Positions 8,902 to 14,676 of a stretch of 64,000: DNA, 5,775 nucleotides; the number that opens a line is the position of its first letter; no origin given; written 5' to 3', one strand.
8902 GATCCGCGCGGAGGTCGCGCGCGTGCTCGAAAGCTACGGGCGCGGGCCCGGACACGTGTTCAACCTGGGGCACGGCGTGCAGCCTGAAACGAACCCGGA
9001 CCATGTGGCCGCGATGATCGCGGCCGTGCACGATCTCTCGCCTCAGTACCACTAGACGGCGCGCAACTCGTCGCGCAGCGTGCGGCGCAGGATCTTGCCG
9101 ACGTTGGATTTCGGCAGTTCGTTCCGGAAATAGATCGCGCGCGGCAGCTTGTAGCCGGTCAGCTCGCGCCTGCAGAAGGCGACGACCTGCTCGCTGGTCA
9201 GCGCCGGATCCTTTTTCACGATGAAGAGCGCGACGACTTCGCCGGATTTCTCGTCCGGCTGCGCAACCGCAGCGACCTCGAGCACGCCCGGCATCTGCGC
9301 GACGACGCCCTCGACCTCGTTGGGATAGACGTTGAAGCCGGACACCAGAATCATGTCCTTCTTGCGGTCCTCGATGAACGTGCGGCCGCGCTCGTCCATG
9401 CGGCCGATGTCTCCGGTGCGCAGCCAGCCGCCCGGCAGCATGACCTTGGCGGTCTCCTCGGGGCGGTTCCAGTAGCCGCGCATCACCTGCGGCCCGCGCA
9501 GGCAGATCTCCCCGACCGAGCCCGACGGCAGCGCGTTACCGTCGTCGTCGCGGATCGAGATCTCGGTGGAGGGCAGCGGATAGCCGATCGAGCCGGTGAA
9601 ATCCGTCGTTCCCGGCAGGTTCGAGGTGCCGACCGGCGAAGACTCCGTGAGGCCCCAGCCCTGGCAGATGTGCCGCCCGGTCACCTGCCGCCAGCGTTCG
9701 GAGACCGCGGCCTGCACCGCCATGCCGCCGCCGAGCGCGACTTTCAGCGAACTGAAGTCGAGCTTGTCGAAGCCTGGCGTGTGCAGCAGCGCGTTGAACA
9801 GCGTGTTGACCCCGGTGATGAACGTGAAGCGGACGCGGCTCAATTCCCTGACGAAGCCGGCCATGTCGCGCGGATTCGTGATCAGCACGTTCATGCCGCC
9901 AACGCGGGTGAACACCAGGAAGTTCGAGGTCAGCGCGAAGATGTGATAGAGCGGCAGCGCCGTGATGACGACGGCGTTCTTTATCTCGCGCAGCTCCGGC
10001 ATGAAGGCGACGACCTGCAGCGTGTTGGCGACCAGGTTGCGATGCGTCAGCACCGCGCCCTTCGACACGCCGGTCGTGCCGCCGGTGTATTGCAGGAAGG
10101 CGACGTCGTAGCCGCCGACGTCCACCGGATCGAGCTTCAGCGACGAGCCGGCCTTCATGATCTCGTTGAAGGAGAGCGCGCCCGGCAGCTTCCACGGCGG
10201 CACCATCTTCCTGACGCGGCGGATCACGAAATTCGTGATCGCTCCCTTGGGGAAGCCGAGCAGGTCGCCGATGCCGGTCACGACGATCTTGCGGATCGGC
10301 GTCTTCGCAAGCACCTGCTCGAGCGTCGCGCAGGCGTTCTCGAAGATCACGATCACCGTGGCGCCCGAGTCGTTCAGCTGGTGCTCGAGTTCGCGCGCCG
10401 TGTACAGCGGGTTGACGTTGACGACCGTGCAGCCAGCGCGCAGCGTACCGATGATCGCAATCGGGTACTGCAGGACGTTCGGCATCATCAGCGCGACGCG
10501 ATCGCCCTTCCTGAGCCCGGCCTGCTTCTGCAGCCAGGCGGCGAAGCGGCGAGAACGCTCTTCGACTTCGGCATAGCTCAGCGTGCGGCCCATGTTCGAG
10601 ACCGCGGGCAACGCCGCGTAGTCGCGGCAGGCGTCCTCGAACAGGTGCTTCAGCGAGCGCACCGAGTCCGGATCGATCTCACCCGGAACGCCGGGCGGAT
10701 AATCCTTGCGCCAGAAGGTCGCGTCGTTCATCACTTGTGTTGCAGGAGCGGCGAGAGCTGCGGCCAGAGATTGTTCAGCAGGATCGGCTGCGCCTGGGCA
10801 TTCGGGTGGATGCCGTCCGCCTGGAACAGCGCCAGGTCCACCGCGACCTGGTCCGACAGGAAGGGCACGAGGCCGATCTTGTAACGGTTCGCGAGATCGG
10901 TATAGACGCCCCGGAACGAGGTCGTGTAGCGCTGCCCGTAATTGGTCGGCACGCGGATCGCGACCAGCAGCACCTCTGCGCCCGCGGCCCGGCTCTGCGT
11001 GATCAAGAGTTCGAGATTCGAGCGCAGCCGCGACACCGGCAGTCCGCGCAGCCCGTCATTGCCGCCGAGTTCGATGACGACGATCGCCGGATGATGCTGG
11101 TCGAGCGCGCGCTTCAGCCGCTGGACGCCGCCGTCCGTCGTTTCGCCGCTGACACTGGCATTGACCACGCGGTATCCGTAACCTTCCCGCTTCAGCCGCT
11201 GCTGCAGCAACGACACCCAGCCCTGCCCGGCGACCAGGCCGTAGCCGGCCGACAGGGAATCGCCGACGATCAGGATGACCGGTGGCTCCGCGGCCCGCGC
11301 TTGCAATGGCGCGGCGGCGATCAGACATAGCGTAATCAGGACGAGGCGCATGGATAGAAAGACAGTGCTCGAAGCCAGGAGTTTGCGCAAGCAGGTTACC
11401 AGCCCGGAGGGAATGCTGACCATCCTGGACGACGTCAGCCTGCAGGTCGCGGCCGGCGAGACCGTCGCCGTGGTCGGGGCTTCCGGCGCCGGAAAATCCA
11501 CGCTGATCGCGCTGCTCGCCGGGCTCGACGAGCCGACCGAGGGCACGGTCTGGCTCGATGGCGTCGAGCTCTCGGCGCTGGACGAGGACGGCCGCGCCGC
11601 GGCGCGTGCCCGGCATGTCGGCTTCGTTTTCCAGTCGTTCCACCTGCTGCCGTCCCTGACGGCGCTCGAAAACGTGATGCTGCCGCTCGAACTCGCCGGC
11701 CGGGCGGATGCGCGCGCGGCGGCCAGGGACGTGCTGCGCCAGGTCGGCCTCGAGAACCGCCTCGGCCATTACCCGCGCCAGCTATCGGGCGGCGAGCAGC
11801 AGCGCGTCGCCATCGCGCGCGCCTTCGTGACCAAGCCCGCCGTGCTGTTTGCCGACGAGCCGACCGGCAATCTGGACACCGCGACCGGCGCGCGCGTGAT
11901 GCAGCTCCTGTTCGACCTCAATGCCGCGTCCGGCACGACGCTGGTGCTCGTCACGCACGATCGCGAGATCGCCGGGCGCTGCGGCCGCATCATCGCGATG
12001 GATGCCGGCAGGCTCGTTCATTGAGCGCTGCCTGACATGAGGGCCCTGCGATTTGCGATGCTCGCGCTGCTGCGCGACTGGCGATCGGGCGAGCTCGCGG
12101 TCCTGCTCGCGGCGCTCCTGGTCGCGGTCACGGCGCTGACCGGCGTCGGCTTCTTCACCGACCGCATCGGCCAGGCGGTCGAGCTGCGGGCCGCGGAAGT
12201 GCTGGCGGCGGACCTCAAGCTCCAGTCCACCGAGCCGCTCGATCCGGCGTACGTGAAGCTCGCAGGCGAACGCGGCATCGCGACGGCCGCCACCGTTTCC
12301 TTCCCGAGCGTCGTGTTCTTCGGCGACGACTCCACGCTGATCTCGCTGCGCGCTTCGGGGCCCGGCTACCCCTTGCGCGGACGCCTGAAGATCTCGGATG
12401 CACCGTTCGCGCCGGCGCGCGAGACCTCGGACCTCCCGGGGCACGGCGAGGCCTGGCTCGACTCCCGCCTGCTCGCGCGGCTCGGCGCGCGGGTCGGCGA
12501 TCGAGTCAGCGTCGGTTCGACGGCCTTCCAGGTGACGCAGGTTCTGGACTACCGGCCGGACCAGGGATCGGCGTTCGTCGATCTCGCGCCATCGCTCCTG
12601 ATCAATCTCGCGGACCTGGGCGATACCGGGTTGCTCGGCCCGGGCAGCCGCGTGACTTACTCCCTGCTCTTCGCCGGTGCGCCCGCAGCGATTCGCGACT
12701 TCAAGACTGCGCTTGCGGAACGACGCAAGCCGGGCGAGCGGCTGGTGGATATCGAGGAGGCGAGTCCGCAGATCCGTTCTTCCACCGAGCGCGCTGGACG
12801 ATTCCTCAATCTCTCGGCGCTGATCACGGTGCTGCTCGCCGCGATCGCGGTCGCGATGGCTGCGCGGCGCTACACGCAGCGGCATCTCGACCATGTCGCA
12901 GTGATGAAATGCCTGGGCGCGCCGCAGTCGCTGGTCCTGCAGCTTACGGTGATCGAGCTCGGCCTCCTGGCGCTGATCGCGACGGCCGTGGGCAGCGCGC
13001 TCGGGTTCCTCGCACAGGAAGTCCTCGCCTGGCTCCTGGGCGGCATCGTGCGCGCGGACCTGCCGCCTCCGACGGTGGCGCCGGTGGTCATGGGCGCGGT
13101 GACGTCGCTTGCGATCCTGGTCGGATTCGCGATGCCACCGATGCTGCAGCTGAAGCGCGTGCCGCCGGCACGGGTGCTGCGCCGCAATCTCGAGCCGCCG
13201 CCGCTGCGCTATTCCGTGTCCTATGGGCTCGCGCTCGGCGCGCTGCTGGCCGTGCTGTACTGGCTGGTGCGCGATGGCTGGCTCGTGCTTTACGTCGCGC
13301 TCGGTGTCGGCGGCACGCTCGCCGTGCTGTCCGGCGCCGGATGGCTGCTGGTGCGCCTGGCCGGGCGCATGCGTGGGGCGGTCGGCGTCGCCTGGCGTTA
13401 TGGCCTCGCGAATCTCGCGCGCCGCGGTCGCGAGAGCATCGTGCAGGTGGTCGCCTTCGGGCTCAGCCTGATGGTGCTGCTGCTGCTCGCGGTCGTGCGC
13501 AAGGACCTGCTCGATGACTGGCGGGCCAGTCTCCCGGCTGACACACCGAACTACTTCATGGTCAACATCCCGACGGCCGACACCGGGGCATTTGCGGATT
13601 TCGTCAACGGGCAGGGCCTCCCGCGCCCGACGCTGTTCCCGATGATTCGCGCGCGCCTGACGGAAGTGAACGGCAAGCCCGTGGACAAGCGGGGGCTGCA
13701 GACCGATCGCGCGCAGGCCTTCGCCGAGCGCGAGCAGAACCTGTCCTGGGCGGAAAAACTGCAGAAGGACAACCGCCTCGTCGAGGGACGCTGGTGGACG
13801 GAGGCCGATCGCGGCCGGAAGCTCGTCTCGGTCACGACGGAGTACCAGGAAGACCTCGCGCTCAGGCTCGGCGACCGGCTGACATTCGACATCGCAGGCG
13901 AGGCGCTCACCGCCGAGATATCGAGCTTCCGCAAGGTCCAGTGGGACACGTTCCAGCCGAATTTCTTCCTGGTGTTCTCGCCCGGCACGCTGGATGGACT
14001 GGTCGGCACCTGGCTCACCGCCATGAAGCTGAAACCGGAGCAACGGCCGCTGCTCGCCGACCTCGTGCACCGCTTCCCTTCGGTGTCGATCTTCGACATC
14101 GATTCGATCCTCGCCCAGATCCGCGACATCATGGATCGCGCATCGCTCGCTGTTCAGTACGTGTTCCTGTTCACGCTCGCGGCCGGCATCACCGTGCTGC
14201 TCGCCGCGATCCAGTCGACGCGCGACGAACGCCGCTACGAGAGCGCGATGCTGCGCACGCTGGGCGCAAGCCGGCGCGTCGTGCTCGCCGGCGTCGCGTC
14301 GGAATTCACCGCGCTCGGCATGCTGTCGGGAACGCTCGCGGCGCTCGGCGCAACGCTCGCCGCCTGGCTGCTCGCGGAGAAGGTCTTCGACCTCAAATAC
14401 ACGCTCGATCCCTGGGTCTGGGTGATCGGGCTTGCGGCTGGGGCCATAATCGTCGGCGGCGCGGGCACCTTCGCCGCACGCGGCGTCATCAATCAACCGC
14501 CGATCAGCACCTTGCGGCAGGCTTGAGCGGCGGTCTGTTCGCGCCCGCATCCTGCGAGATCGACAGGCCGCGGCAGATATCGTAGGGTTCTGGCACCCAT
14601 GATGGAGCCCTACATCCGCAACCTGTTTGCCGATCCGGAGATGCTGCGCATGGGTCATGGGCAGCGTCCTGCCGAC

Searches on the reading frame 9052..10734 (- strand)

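Call 12: search_protein_families(library=pfam, proteins=[window:9052-10734:-], max_evalue=0.001)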
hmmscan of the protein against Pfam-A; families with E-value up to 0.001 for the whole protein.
window:9052-10734:- (560 aa): 2 families
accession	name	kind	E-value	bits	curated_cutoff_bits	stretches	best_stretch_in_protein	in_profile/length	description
PF00501.34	AMP-binding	-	6.4e-97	325.2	29.9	1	32-422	1-384/384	AMP-binding enzyme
PF13193.12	AMP-binding_C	-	2.5e-16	60.8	24.5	1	473-547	1-76/76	AMP-binding enzyme C-terminal domain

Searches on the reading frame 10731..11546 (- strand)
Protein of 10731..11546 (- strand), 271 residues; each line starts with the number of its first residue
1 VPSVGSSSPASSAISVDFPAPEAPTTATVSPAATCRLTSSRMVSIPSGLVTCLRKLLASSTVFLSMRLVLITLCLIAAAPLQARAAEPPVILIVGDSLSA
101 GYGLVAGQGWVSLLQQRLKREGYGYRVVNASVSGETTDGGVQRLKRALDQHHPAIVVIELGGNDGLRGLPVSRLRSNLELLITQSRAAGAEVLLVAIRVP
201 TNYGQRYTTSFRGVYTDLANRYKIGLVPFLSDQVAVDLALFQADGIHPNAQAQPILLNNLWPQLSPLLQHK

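Call 12: search_protein_families(library=pfam, proteins=[window:10731-11546:-], max_evalue=0.001)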
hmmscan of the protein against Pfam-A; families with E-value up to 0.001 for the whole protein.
window:10731-11546:- (271 aa): 3 families
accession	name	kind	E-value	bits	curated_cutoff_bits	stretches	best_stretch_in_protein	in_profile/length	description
PF13472.12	Lipase_GDSL_2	-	6e-27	95.7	32.9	1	94-251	2-174/178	GDSL-like Lipase/Acylhydrolase family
PF00657.28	Lipase_GDSL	-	1.4e-19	71.6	23.6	1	91-257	1-205/208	GDSL-like Lipase/Acylhydrolase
PF25182.1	NonGDSL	-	5.3e-09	36.1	80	1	85-196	24-138/220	Non-GDSL lipase-like family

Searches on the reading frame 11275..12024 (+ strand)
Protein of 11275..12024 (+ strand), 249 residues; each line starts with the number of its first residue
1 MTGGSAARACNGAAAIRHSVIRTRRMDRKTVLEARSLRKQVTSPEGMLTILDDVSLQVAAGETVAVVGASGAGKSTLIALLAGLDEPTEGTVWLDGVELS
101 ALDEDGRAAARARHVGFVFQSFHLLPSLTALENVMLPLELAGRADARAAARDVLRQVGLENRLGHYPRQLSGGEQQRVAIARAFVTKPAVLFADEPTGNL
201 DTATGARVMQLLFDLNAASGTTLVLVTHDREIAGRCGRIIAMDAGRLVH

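Call 12: search_protein_families(library=pfam, proteins=[window:11275-12024:+], max_evalue=0.001)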
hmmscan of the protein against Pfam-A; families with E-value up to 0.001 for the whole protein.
window:11275-12024:+ (249 aa): 5 families
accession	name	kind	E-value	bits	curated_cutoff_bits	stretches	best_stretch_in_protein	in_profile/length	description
PF00005.33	ABC_tran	-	1.5e-37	129.7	25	1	51-197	1-136/137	ABC transporter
PF13304.12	AAA_21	-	1.5e-06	29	27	0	160-229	228-299/304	AAA domain, putative AbiEii toxin, Type IV TA system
PF13555.12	AAA_29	-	0.00047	20.3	27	0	54-81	15-43/61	P-loop containing region of AAA domain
PF13191.12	AAA_16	-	0.00075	20.5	32.6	0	57-214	18-157/167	AAA ATPase domain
PF03193.22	RsgA_GTPase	-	0.00081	19.7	30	0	59-84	104-129/174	RsgA GTPase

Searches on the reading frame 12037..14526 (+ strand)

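Call 12: search_protein_families(library=pfam, proteins=[window:12037-14526:+], max_evalue=0.001)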
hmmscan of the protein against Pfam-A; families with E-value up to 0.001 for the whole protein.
window:12037-14526:+ (829 aa): 2 families
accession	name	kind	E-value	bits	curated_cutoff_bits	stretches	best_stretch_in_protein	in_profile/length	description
PF02687.27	FtsX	-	9.6e-20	71.3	25.5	2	709-822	3-120/120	FtsX-like permease C-terminal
PF12704.14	MacB_PCD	-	3.1e-06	28.1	27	1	23-196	4-178/207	MacB-like periplasmic core domain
